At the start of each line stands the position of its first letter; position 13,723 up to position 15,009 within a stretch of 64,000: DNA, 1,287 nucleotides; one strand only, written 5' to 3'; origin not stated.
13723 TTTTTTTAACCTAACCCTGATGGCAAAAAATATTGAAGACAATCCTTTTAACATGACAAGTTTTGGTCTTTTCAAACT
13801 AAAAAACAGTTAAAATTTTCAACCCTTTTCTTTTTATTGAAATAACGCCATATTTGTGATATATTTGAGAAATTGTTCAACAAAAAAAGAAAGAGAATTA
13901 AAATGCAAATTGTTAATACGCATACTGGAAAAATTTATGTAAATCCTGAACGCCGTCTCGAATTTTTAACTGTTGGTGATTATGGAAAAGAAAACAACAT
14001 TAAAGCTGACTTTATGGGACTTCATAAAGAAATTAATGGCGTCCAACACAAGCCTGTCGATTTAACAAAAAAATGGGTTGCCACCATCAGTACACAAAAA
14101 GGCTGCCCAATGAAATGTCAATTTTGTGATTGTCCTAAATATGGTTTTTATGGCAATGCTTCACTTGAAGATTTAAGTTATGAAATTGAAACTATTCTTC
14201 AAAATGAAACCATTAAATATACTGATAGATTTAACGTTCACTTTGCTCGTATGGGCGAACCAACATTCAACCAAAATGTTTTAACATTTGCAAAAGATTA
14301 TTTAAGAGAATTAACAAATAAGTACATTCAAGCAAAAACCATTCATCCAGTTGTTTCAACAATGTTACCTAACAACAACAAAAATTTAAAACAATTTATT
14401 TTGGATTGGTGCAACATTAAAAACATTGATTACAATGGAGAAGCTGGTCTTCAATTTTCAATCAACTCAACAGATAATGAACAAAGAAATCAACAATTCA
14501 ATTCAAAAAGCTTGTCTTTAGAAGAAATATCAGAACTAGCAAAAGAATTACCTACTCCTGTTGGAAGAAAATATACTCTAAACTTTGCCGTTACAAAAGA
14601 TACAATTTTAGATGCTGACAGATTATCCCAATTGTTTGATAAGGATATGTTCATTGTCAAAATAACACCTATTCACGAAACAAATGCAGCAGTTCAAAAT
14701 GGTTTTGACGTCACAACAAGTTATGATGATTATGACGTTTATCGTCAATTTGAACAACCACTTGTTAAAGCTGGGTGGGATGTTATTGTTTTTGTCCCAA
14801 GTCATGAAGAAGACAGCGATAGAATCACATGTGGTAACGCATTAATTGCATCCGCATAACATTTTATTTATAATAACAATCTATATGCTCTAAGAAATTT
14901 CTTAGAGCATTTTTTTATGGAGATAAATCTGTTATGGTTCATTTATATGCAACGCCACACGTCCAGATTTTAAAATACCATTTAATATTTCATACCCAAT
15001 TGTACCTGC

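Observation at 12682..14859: Three-gene islet next to the tRNA: frameshifted P-loop kinase, ACT-less prephenate-dehydratase domain, divergent RlmN/Cfr-like radical SAM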

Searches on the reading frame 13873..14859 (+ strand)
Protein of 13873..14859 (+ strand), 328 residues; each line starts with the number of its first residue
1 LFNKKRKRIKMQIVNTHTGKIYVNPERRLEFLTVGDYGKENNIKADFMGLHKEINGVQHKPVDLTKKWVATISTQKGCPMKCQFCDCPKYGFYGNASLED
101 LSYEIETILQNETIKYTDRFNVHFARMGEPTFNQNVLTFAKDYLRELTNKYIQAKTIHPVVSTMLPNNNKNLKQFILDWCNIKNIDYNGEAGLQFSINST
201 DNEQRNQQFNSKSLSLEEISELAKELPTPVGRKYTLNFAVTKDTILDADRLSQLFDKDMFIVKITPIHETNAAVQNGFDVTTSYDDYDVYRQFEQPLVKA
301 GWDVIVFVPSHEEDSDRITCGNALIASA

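Call 4: search_protein_families(library=pfam, proteins=[window:13873-14859:+], max_evalue=0.01)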
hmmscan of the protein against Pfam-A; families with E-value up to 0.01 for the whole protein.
window:13873-14859:+ (328 aa): 1 family
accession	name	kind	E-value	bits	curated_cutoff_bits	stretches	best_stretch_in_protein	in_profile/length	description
PF04055.27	Radical_SAM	-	3.7e-06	27.6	29.5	1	72-159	1-87/166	Radical SAM superfamily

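Call 5: search_protein_families(library=ncbifam, proteins=[window:13873-14859:+], max_evalue=0.01)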
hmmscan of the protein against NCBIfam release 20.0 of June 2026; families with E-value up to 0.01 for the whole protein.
window:13873-14859:+ (328 aa): 11 families
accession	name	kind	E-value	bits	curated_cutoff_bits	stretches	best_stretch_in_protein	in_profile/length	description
TIGR00048.1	rRNA_mod_RlmN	equivalog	6.7e-07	28.6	290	1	66-157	103-194/355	dual-specificity RNA methyltransferase RlmN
NF011040.0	PRK14470.1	equivalog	1.4e-05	24.7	441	1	66-160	95-186/338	ribosomal RNA large subunit methyltransferase N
NF000424.4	CfrAB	exception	5.8e-05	22.6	530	1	71-152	100-173/338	Cfr family 23S rRNA (adenine(2503)-C(8))-methyltransferase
TIGR04432.1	rSAM_Cfr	equivalog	0.0003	20.2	550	1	71-148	102-179/341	Cfr family 23S rRNA (adenine(2503)-C(8))-methyltransferase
NF011024.0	PRK14453.1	equivalog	0.00087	18.6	468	1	71-138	104-167/348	23S rRNA (adenine(2503)-C(8))-methyltransferase Cfr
NF008396.0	PRK11194.1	equivalog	0.0026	16.7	633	1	71-138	113-184/379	dual-specificity RNA methyltransferase RlmN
TIGR04479.1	bcpD_PhpK_rSAM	subfamily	0.0027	16.1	600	1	69-126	241-303/504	PhpK family radical SAM P-methyltransferase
TIGR04349.1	rSAM_QueE_gams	hypoth_equivalog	0.0035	17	300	1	76-111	27-56/210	7-carboxy-7-deazaguanine synthase QueE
TIGR03963.1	rSAM_QueE_Clost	equivalog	0.005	16.5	260.1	0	70-157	21-101/219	putative 7-carboxy-7-deazaguanine synthase QueE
NF011034.0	PRK14464.1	equivalog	0.0058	15.4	422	1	71-145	99-168/348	RNA methyltransferase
TIGR01125.1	TIGR01125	equivalog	0.0096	15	356.95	0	48-111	116-180/432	30S ribosomal protein S12 methylthiotransferase RimO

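Call 7: find_homologous_proteins(query=window:13873-14859:+)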
Query window:13873-14859:+ (328 aa): 7018 proteins with E <= 0.001 among 8000 candidates; the best 120 are listed.
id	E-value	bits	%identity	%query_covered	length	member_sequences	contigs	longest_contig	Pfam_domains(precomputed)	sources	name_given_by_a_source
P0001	4.2e-204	695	95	97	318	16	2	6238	PF04055.28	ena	-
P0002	8.1e-193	658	89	97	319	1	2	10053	-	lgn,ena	-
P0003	3.8e-192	656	89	97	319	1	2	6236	-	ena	-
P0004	3.4e-191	652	89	97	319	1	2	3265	-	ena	-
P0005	4.7e-191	652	89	97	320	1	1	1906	-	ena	-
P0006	2.3e-189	646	88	97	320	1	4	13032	PF04055.28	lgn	-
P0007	4.0e-188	642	87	96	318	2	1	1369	PF04055.28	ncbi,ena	-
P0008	5.2e-187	639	86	97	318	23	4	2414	PF04055.28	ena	-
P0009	4.5e-183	626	84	96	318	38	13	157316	PF04055.28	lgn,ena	-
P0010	7.9e-183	625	84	96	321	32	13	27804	PF04055.28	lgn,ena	-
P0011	2.0e-181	620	84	97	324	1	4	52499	PF04055.28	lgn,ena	-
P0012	3.2e-181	620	84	96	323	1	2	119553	PF04055.28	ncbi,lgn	ncbi:MAG: Fe-S-oxidoreductase [Alphaproteobacteria bacterium]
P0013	4.5e-181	619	84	96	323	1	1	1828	PF04055.28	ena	-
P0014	5.0e-181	619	85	97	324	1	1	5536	PF04055.28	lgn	-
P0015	6.7e-181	619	84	97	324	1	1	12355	PF04055.28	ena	-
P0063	3.4e-177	606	82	97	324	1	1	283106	PF04055.28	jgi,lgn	jgi:23S rRNA (adenine2503-C2)-methyltransferase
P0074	3.4e-174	597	82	97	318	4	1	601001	-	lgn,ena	-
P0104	6.1e-170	583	78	97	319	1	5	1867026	PF04055.28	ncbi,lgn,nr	ncbi:hypothetical protein HMPREF0490_00792 [Lachnospiraceae bacterium 6_1_37FAA]|nr:hypothetical pro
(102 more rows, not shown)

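Call 8: search_solved_structures(query=window:13873-14859:+, max_evalue=1, show_alignments=2)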
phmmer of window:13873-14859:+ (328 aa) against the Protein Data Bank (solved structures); distinct sequences matched with E-value up to 1: 7.
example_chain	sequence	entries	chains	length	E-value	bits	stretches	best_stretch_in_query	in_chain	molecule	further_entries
4jc0_A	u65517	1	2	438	0.012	18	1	59-111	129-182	Ribosomal protein S12 methylthiotransferase RimO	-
4pl1_B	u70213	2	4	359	0.023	17.1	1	70-140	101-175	Dual-specificity RNA methyltransferase RlmN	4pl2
5hr6_A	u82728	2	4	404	0.029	16.8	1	70-140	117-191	RlmN methylase | Dual-specificity RNA methyltransferase RlmN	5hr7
3rf9_A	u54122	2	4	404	0.038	16.4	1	70-140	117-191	Ribosomal RNA large subunit methyltransferase N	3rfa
8vbn_H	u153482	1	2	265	0.12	14.8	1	73-129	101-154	Bovine Fab ElsE8 heavy chain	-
2qgq_A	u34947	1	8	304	0.31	13.4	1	71-111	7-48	Protein TM_1862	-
9ccb_A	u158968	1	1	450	0.92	11.9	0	71-108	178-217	Radical SAM core domain-containing protein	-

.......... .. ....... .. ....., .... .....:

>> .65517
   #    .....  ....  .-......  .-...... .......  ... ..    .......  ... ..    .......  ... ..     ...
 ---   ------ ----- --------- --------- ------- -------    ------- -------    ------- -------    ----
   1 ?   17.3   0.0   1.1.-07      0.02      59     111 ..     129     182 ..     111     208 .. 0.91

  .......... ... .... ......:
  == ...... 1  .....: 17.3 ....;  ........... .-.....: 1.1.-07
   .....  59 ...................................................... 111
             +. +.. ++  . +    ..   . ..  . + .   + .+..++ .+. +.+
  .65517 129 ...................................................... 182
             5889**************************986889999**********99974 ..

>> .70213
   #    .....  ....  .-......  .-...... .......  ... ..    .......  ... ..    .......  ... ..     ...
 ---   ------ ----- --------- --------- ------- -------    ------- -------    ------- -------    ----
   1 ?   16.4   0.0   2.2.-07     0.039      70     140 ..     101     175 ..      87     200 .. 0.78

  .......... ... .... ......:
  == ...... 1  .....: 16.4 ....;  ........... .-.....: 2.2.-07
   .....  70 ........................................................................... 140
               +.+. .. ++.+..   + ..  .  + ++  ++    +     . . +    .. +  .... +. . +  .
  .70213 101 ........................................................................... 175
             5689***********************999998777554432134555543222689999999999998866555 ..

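Call 9: find_encoding_contigs(protein=P0104, flank=6000, max_places=3)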
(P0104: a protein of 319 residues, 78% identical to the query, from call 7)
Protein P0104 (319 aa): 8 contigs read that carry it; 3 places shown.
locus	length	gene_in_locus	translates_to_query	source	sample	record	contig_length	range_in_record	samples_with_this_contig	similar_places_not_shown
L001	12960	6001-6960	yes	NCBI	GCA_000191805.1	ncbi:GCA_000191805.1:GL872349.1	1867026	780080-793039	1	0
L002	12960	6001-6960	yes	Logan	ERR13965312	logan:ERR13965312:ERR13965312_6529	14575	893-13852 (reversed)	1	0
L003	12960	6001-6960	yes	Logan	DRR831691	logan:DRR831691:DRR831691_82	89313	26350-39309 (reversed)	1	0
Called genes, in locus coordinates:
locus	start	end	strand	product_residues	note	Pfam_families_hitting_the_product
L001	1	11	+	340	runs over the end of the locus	PF01555:N6_N4_Mtase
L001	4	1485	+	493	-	PF00176:SNF2-rel_dom, PF04851:ResIII, PF00270:DEAD, PF00271:Helicase_C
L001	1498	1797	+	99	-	-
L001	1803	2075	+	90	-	PF20037:DUF6440 (faint)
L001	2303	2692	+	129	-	-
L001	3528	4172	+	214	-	-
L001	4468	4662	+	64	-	-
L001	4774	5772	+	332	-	PF01507:PAPS_reduct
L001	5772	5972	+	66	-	-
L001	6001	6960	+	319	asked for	PF04055:Radical_SAM (weak)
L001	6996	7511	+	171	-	PF04542:Sigma70_r2 (weak)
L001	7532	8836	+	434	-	PF09414:RNA_ligase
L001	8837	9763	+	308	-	PF08433:KTI12, PF13671:AAA_33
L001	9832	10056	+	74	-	-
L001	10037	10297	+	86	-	-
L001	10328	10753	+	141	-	-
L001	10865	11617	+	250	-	-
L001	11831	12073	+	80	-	-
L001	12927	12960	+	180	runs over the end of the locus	-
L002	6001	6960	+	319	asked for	PF04055:Radical_SAM (weak)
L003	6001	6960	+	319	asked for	PF04055:Radical_SAM (weak)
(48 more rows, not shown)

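Call 10: find_encoding_contigs(protein=P0063, flank=6000, max_places=2)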
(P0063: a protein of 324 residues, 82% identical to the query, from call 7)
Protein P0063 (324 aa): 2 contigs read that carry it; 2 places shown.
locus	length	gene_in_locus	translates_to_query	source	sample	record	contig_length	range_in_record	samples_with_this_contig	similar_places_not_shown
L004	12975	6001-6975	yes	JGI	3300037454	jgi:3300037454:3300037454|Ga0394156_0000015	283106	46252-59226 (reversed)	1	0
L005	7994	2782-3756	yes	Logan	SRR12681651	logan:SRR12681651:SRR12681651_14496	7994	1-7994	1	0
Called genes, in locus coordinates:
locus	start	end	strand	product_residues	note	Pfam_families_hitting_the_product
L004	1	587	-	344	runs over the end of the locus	PF01555:N6_N4_Mtase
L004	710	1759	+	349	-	-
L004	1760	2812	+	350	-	-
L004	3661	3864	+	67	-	-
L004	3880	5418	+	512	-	PF17767:NAPRTase_N, PF02749:QRPTase_N (weak), PF04095:NAPRTase (weak)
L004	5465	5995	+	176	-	PF00857:Isochorismatase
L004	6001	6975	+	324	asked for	PF04055:Radical_SAM (weak)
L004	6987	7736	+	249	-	PF02540:NAD_synthase, PF00733:Asn_synthase (weak)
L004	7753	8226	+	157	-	PF18907:DUF5662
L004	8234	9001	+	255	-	PF00293:NUDIX, PF19368:WHD_AraR (weak), PF21906:WHD_NrtR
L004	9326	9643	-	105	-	PF01638:HxlR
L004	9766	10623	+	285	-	-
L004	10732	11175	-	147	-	-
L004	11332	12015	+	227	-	-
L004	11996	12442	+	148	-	PF04343:DUF488, PF22751:DUF488-N3a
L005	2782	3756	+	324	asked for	PF04055:Radical_SAM (weak)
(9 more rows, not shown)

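Call 11: find_encoding_contigs(protein=P0074, flank=6000, max_places=2)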
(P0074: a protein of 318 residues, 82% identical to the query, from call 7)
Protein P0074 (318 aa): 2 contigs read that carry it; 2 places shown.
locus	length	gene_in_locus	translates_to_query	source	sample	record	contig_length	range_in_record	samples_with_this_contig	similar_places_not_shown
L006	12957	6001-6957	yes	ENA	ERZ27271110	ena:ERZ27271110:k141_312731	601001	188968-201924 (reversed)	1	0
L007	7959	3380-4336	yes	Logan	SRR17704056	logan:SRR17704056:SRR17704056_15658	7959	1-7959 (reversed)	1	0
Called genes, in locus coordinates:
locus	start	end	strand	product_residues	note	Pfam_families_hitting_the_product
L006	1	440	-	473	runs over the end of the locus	PF00361:Proton_antipo_M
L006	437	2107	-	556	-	-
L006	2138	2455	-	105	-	-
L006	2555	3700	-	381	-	PF07508:Recombinase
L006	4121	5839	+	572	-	PF12796:Ank_2, PF13857:Ank_5 (weak), PF00023:Ank, PF13606:Ank_3 (faint), PF13637:Ank_4, PF00023:Ank, PF12796:Ank_2, PF13857:Ank_5 (weak)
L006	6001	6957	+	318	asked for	-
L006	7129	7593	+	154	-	-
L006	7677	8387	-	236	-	PF02230:Abhydrolase_2, PF00561:Abhydrolase_1 (faint), PF01738:DLH (weak)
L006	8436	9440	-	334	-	PF04055:Radical_SAM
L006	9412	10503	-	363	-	PF02540:NAD_synthase, PF03054:tRNA_Me_trans, PF20259:tRNA_Me_trans_M, PF20258:tRNA_Me_trans_C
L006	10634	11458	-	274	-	PF07685:GATase_3 (weak), PF09825:BPL_N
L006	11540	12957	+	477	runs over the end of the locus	-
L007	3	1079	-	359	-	?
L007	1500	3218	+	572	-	PF12796:Ank_2, PF13857:Ank_5 (weak), PF00023:Ank, PF13606:Ank_3 (faint), PF13637:Ank_4, PF00023:Ank, PF12796:Ank_2, PF13857:Ank_5 (weak)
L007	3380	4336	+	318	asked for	-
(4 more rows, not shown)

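Call 13: find_encoding_contigs(protein=P0009, flank=6000, max_places=4)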
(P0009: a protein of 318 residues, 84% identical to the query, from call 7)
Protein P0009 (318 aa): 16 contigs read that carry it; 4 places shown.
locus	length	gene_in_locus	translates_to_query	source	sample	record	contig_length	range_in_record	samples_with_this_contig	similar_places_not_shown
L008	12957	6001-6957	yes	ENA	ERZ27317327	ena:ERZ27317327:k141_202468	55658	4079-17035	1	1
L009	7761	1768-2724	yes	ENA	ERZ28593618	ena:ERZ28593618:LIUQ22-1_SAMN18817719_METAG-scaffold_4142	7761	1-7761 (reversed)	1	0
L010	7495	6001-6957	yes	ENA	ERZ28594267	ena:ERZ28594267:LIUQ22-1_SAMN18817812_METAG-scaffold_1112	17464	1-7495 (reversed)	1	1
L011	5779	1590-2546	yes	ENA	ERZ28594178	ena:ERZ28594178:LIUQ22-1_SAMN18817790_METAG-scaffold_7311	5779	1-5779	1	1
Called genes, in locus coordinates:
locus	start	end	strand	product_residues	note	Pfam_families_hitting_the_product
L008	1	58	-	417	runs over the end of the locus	PF12704:MacB_PCD, PF02687:FtsX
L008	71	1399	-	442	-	-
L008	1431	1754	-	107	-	-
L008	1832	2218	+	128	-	-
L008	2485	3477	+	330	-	PF13310:Virulence_RhuM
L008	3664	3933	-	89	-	PF01541:GIY-YIG, PF10544:T5orf172 (weak)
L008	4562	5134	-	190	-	-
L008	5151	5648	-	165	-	-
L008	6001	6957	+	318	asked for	PF04055:Radical_SAM (weak)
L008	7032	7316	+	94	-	-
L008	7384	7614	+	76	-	-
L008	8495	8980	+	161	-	-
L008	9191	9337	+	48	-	-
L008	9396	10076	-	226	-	-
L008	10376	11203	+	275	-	PF02498:Bro-N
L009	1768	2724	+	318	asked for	PF04055:Radical_SAM (weak)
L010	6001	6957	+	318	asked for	PF04055:Radical_SAM (weak)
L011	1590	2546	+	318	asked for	PF04055:Radical_SAM (weak)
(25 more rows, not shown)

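Call 14: find_encoding_contigs(protein=P0012, flank=6000, max_places=2)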
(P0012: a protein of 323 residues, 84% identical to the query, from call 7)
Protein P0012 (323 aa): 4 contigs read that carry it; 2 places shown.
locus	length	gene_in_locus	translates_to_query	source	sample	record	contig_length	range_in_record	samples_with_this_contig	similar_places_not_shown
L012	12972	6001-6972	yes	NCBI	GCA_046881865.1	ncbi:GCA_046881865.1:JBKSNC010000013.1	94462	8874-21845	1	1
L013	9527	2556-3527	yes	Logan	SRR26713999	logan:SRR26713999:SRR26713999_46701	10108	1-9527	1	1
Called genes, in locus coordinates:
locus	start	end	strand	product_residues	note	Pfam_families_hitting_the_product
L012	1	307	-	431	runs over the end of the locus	PF13391:HNH_2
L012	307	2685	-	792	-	PF00145:DNA_methylase, PF02384:N6_Mtase (weak), PF07669:Eco57I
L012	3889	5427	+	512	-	PF17767:NAPRTase_N, PF02749:QRPTase_N (weak), PF04095:NAPRTase, PF17956:NAPRTase_C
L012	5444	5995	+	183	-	PF00857:Isochorismatase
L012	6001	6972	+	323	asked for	PF04055:Radical_SAM (faint)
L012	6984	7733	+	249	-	PF02540:NAD_synthase, PF00733:Asn_synthase (weak)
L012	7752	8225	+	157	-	PF18907:DUF5662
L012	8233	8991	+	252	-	PF00293:NUDIX, PF21906:WHD_NrtR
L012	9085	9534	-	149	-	PF11391:DUF2798 (weak)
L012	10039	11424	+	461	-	PF00005:ABC_tran, PF02463:SMC_N (faint), PF13173:AAA_14 (faint), PF13175:AAA_15 (weak), PF13476:AAA_23 (weak), PF13555:AAA_29 (faint), PF12848:ABC_tran_Xtn, PF00005:ABC_tran, +8 more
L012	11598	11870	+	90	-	-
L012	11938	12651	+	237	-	PF03575:Peptidase_S51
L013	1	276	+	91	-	?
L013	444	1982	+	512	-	PF17767:NAPRTase_N, PF02749:QRPTase_N (weak), PF04095:NAPRTase, PF17956:NAPRTase_C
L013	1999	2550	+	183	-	PF00857:Isochorismatase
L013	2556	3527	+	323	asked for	PF04055:Radical_SAM (faint)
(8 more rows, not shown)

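Call 20: search_protein_representatives(protein=window:13873-14859:+)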
Query: 328 residues. Proteins with E-value up to 0.001 (for the whole library): 699; up to 1e-10: 335; up to 1e-30: 87. The best 150 are listed.
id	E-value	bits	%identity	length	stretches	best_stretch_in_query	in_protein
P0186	1.7e-155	533.4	73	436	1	2-326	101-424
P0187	6.9e-137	472.3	69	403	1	13-326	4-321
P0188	7.8e-122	422.8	58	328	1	13-326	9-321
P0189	7.4e-103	360.5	73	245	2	5-148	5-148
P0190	7.9e-92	324.2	49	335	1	16-326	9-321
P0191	2.4e-91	322.7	58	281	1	65-308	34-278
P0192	1.8e-87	309.9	49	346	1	18-326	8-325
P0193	2.9e-86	305.9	44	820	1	5-326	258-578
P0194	1.7e-81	290.3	65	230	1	80-327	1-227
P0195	1.2e-79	284.2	48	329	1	15-326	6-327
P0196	1.6e-78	280.5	85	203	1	145-294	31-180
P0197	1.2e-75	271.1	42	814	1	6-326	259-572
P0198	1.2e-75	271.1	72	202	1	11-170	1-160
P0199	2.4e-74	266.8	40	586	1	5-326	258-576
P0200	5.9e-64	232.7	74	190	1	11-146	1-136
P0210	2.5e-58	214.2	43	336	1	26-314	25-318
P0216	1.0e-52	195.8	37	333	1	26-311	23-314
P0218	3.0e-51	190.9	38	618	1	65-313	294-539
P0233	1.9e-45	171.9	66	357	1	199-326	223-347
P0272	7.3e-31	123.9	35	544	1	62-322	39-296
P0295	3.2e-27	112.0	32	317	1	65-324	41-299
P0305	5.3e-26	108.0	30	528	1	60-321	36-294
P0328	6.7e-24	101.1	33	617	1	65-324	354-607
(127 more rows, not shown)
